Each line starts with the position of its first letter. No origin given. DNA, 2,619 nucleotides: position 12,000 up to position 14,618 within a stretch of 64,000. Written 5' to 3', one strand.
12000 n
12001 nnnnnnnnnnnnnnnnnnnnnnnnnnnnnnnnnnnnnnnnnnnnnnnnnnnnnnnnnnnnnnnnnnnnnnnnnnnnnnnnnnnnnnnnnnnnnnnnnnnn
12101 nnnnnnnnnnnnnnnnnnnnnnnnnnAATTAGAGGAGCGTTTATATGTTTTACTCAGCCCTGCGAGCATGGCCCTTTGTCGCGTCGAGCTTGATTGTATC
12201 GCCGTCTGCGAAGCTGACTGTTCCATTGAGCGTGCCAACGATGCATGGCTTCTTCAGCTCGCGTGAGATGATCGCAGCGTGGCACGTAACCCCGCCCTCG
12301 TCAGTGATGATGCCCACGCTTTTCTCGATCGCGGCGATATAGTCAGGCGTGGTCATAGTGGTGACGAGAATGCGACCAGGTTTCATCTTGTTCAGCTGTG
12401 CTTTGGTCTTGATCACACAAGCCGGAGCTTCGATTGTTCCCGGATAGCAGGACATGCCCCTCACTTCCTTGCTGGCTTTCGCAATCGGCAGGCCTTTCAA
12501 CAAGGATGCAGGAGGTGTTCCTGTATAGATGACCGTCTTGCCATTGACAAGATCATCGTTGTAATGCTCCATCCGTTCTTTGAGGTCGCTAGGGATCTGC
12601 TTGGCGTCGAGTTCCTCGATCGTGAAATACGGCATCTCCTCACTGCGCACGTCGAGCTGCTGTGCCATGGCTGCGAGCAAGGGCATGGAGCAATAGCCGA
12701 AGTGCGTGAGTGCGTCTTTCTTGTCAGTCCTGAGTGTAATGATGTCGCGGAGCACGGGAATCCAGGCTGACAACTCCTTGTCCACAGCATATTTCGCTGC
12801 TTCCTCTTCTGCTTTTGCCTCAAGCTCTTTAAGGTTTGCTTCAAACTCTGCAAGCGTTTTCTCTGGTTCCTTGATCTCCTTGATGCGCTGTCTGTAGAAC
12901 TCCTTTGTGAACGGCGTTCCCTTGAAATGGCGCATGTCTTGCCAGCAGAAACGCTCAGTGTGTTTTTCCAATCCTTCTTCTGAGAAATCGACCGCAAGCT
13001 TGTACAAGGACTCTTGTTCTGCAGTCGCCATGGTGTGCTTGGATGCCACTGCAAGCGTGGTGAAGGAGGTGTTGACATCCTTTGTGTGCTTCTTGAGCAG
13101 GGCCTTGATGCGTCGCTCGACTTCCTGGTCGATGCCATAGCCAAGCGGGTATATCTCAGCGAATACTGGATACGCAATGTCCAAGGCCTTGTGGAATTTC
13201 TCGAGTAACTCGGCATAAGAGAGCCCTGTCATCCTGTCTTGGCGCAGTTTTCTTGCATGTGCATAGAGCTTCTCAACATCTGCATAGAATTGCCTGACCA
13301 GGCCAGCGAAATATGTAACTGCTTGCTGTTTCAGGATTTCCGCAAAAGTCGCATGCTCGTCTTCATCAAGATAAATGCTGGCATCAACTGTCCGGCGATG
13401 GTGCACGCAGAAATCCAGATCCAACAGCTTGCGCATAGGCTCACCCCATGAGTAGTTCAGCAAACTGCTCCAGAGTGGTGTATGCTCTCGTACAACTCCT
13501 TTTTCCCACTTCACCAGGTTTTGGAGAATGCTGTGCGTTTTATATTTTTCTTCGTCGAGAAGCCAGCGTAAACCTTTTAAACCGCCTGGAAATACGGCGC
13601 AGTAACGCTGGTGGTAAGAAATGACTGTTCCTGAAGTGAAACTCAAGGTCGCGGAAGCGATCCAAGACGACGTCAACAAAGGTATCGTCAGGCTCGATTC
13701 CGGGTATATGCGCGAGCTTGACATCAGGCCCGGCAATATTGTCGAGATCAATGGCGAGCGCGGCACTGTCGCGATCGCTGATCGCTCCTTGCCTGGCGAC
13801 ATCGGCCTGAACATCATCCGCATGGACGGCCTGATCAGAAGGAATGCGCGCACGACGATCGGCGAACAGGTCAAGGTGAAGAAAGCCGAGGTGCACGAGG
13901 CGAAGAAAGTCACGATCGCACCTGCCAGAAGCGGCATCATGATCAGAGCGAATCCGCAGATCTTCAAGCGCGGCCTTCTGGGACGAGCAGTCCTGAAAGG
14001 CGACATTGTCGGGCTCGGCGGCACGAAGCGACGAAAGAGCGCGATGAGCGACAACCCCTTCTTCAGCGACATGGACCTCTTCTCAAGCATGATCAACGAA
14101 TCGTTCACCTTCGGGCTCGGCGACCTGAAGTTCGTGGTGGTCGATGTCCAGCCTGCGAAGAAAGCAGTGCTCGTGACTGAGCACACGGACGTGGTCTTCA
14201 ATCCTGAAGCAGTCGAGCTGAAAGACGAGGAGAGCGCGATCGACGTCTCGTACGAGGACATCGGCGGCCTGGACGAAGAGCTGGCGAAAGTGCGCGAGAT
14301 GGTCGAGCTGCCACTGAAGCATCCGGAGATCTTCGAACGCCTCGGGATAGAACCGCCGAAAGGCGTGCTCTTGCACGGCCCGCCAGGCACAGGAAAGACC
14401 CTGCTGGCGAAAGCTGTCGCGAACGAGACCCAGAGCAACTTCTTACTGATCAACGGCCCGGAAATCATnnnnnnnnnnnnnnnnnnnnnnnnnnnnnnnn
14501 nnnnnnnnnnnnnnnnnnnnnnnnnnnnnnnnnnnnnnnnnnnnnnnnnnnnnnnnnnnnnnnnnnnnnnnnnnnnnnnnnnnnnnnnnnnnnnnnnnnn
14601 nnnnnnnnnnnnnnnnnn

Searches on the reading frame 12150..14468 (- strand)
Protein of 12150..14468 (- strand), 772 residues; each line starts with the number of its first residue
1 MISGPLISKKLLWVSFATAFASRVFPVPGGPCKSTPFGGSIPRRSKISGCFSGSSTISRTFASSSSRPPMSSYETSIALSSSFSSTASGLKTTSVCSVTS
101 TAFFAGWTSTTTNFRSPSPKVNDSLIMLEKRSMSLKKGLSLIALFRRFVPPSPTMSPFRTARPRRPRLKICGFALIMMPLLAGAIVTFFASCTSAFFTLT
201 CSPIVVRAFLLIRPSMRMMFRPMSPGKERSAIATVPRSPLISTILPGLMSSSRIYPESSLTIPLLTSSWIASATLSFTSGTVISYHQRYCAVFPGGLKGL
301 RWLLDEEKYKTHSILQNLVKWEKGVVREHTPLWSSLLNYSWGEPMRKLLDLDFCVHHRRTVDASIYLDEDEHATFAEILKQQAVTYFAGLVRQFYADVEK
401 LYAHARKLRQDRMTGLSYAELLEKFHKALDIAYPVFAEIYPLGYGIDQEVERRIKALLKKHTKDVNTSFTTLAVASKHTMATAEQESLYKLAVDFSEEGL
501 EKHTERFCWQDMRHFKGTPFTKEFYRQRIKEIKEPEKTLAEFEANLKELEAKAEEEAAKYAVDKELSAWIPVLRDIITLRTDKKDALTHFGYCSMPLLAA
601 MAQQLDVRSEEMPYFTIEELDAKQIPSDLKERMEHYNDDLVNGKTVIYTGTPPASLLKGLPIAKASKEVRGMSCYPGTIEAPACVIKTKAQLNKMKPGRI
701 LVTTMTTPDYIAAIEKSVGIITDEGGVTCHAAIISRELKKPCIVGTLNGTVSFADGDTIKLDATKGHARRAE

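Call 38: search_protein_families(library=pfam, proteins=[window:12150-14468:-], max_evalue=0.0001)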
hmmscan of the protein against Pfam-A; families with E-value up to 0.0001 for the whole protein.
window:12150-14468:- (772 aa): 1 family
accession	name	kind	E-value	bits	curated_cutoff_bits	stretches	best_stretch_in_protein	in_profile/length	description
PF00391.29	PEP-utilizers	-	6.6e-23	80.5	23.1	1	696-766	2-72/72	PEP-utilising enzyme, mobile domain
